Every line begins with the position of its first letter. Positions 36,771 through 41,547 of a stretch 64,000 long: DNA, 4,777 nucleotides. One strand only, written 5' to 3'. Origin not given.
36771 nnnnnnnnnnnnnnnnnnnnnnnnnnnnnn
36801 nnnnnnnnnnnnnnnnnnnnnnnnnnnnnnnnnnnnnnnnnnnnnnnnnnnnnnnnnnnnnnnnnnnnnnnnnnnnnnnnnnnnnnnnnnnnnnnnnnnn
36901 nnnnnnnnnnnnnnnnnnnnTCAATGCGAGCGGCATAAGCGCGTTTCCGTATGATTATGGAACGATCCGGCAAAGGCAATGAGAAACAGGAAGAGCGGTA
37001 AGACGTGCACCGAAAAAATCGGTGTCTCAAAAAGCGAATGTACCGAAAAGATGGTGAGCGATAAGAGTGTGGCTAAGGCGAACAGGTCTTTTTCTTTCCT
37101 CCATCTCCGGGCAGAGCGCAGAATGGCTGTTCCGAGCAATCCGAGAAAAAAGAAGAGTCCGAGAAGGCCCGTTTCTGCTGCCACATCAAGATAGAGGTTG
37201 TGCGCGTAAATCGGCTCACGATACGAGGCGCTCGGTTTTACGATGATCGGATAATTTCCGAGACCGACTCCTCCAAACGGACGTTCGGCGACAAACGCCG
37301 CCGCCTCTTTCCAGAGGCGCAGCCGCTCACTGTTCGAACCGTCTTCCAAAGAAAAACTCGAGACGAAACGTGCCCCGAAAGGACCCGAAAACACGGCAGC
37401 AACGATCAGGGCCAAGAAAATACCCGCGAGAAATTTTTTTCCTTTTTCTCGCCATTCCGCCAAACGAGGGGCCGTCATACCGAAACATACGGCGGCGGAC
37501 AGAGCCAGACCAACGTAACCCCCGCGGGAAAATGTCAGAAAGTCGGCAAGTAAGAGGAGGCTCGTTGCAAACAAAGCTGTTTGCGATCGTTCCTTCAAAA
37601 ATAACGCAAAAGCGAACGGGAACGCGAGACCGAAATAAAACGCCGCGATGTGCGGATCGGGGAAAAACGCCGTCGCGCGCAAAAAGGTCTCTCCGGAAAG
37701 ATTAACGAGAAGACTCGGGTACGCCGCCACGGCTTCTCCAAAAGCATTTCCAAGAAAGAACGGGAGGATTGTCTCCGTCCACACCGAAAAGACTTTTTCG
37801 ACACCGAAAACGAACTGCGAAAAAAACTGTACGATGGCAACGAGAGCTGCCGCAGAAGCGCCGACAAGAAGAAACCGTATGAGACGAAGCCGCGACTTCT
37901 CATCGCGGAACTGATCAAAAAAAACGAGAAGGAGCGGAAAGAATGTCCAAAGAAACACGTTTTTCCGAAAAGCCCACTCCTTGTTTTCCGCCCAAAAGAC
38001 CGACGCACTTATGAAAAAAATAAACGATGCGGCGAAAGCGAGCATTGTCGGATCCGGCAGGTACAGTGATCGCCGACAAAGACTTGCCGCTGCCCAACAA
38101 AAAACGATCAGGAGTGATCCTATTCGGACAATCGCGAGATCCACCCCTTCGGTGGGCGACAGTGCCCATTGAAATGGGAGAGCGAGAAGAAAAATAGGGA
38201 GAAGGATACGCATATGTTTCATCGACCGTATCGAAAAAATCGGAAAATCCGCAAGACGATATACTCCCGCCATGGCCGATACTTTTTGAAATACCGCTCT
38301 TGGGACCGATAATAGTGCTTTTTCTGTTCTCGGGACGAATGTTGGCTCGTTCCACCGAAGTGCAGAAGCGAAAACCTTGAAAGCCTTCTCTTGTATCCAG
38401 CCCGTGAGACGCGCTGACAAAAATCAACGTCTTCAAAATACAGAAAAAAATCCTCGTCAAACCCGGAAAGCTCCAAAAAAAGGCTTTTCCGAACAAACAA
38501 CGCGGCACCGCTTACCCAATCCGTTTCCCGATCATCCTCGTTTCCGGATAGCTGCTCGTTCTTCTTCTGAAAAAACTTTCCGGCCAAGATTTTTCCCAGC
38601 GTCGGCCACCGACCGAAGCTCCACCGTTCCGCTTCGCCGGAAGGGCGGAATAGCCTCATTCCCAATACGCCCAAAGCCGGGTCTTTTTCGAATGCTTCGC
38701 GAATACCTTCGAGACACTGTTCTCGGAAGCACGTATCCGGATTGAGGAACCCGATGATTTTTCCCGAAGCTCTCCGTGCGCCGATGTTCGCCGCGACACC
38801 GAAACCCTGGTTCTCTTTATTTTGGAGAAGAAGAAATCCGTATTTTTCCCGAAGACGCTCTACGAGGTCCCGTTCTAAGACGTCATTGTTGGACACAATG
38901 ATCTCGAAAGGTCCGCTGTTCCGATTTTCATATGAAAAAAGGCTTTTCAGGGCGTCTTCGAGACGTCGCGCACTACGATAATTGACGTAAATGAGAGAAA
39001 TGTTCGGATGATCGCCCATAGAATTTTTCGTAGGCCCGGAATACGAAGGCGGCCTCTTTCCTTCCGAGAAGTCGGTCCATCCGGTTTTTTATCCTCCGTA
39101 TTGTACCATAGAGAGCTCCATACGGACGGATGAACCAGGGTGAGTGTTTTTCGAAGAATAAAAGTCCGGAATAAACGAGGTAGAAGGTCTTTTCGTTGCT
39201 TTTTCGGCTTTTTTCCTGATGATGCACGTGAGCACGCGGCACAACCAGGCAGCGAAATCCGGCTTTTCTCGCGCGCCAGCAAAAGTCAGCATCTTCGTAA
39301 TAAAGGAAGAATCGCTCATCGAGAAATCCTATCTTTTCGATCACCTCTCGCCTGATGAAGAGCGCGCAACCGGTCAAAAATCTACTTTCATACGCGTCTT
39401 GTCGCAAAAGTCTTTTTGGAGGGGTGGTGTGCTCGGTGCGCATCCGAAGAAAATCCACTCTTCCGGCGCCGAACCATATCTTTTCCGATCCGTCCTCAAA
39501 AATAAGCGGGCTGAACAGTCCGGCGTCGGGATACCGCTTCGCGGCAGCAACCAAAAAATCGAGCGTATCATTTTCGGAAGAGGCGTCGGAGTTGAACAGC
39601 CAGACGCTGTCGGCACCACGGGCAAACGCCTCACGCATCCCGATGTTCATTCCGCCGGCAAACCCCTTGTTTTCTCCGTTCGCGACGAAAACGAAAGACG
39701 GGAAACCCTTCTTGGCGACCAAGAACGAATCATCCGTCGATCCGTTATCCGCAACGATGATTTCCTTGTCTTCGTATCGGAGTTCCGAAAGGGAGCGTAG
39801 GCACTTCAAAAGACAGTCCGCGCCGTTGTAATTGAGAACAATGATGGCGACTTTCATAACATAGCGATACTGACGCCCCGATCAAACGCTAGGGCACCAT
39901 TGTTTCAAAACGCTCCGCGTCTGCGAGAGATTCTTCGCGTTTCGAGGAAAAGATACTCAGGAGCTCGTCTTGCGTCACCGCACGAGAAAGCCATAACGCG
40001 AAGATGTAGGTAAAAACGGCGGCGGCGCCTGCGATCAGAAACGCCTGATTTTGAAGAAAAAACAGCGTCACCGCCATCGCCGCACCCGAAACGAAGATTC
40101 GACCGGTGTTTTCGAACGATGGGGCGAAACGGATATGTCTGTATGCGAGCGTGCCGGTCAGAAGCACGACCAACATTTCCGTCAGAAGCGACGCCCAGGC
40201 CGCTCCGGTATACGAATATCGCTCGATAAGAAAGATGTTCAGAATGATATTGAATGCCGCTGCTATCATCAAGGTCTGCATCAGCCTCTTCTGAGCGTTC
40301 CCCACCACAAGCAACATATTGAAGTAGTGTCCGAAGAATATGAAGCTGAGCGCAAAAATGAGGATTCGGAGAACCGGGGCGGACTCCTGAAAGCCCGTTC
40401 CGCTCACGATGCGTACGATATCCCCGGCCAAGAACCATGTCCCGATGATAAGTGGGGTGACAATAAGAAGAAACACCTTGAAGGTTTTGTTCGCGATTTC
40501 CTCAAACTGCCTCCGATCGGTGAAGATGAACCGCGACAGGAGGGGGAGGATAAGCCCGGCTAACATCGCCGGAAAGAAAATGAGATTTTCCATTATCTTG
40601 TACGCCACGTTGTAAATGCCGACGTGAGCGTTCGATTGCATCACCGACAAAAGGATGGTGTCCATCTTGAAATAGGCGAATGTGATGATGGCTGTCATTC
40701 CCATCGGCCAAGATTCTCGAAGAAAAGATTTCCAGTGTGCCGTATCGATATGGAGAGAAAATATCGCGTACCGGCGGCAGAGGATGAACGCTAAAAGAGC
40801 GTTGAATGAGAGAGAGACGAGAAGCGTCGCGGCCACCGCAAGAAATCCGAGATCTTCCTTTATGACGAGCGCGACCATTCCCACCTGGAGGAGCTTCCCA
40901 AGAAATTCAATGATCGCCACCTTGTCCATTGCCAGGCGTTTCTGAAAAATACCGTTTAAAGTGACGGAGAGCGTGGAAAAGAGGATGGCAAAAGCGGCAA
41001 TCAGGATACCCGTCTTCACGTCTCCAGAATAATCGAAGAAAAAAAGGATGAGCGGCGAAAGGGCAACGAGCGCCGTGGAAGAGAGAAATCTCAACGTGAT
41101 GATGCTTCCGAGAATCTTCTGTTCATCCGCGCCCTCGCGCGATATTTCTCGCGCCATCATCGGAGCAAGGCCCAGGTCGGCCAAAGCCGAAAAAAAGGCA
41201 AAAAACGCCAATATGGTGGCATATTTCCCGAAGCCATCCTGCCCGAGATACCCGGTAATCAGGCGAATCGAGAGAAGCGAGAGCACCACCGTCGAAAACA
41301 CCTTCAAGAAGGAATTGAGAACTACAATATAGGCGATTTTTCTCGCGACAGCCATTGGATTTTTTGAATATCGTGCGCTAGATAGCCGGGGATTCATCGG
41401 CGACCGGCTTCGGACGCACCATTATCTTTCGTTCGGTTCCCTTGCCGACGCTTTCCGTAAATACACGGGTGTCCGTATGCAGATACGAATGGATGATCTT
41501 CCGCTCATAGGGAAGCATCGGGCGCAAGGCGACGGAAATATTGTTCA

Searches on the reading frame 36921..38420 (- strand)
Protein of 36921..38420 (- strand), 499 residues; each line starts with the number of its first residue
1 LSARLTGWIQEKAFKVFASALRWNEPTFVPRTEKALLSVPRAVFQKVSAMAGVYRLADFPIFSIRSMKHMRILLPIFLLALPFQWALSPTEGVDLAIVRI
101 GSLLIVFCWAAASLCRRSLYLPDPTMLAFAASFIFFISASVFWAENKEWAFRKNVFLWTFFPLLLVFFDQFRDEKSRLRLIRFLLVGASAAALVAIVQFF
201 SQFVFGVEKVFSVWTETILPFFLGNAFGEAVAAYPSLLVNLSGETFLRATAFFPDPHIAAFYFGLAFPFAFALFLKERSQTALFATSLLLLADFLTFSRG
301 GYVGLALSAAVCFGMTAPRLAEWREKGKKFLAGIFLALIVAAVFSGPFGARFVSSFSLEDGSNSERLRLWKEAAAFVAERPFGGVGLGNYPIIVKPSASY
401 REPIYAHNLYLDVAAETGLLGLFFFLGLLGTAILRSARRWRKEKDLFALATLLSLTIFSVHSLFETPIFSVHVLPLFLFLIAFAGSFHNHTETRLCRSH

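Call 72: search_protein_families(library=pfam, proteins=[window:36921-38420:-], max_evalue=0.00001)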
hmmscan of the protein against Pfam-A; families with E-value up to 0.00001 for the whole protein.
window:36921-38420:- (499 aa): 1 family
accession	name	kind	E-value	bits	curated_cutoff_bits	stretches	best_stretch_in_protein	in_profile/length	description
PF04932.20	Wzy_C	-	4.8e-23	82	31.7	1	285-426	2-149/149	O-Antigen ligase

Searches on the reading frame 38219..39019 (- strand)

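Call 72: search_protein_families(library=pfam, proteins=[window:38219-39019:-], max_evalue=0.00001)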
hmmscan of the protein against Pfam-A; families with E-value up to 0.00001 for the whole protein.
window:38219-39019:- (266 aa): 4 families
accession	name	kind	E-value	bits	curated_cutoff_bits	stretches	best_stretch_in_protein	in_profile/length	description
PF00535.33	Glycos_transf_2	-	1.1e-17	65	23.3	1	8-156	1-139/168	Glycosyl transferase family 2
PF13632.12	Glyco_trans_2_3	-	1.2e-07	32.2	27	1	89-247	2-143/198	Glycosyl transferase family group 2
PF13712.12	Glyco_tranf_2_5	-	2.1e-07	31.3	27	1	69-247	37-210/210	Glycosyltransferase like family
PF13641.12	Glyco_tranf_2_3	-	1.1e-06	29.3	27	1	5-210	1-200/230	Glycosyltransferase like family 2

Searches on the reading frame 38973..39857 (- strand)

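Call 72: search_protein_families(library=pfam, proteins=[window:38973-39857:-], max_evalue=0.00001)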
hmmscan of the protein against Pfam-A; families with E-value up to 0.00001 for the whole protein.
window:38973-39857:- (294 aa): 3 families
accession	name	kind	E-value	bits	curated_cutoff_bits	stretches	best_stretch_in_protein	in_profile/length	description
PF00535.33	Glycos_transf_2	-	3.5e-21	76.3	23.3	1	5-177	2-168/168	Glycosyl transferase family 2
PF13641.12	Glyco_tranf_2_3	-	5.1e-14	53.3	27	1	3-217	3-215/230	Glycosyltransferase like family 2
PF13632.12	Glyco_trans_2_3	-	2.3e-06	28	27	1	158-214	69-124/198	Glycosyl transferase family group 2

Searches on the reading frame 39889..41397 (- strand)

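Call 72: search_protein_families(library=pfam, proteins=[window:39889-41397:-], max_evalue=0.00001)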
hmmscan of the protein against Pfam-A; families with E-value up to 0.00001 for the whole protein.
window:39889-41397:- (502 aa): 2 families
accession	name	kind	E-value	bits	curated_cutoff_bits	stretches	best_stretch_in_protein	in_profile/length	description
PF01943.22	Polysacc_synt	-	5.6e-27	95.3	28.2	1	34-290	13-273/274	Polysaccharide biosynthesis protein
PF13440.11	Polysacc_synt_3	-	8.9e-25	88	23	1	51-341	6-293/293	Polysaccharide biosynthesis protein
